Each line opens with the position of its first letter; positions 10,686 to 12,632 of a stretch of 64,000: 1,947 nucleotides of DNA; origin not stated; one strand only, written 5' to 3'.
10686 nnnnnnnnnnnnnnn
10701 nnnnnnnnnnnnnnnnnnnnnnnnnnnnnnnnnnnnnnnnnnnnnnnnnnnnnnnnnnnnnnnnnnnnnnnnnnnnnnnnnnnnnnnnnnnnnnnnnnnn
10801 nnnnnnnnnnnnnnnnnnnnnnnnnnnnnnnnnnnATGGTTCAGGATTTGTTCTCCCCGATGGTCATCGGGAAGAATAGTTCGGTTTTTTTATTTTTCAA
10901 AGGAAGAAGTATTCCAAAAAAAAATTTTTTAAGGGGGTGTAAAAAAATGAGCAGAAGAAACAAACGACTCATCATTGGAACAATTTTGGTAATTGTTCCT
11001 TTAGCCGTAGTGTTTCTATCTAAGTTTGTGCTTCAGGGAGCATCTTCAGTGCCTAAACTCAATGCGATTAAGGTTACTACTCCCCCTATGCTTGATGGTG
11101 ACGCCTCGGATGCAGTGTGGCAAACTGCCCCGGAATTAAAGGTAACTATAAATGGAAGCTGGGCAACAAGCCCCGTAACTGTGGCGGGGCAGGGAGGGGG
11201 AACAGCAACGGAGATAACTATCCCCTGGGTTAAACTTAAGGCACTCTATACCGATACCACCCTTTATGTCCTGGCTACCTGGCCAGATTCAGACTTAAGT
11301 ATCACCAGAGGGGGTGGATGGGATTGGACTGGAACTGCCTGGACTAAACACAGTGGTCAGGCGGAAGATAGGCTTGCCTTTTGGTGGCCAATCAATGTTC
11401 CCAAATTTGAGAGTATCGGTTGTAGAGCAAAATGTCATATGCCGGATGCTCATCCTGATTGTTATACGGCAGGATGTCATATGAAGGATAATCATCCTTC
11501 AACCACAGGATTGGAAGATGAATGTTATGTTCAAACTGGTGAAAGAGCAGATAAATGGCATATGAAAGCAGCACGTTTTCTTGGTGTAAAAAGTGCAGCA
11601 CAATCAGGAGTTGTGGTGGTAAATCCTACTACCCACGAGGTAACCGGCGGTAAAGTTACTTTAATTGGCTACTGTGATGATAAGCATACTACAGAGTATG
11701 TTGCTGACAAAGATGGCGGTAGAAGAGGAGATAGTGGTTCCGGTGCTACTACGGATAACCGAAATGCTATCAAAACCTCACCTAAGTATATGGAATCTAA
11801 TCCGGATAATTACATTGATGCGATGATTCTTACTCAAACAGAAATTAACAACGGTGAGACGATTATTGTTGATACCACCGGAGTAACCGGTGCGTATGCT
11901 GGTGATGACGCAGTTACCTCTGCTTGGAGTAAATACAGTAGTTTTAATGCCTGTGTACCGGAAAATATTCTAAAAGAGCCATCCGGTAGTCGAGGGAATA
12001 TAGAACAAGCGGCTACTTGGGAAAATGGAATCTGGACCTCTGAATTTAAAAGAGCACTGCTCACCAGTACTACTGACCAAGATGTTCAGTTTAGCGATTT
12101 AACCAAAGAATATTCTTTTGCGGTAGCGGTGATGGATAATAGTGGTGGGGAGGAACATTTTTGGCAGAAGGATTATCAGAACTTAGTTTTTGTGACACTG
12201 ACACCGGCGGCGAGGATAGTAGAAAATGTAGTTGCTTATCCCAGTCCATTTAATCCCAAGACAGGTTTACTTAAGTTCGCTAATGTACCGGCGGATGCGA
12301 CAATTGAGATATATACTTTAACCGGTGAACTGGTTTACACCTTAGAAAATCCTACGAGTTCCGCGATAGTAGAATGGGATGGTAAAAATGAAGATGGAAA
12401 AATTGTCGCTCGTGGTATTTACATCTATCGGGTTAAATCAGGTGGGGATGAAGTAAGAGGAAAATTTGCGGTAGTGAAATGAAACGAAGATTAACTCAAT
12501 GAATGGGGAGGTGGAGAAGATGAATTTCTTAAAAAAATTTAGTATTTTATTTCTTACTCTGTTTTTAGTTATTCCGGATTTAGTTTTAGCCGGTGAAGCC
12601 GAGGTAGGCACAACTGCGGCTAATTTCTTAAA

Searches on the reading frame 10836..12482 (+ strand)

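Call 72: search_protein_families(library=pfam, proteins=[window:10836-12482:+])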
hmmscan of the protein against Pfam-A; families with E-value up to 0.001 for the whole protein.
window:10836-12482:+ (548 aa): 3 families
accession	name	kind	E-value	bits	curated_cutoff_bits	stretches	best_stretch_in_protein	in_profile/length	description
PF09459.16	EB_dh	-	1.5e-21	77.9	33.3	1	93-439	2-230/236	Ethylbenzene dehydrogenase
PF13860.13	FlgD_ig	-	5.6e-07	29.9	27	1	486-535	22-75/79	FlgD Ig-like domain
PF13585.12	CHU_C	-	1.7e-05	25.3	27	1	486-535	27-72/86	CHU_C Type IX secretion signal domain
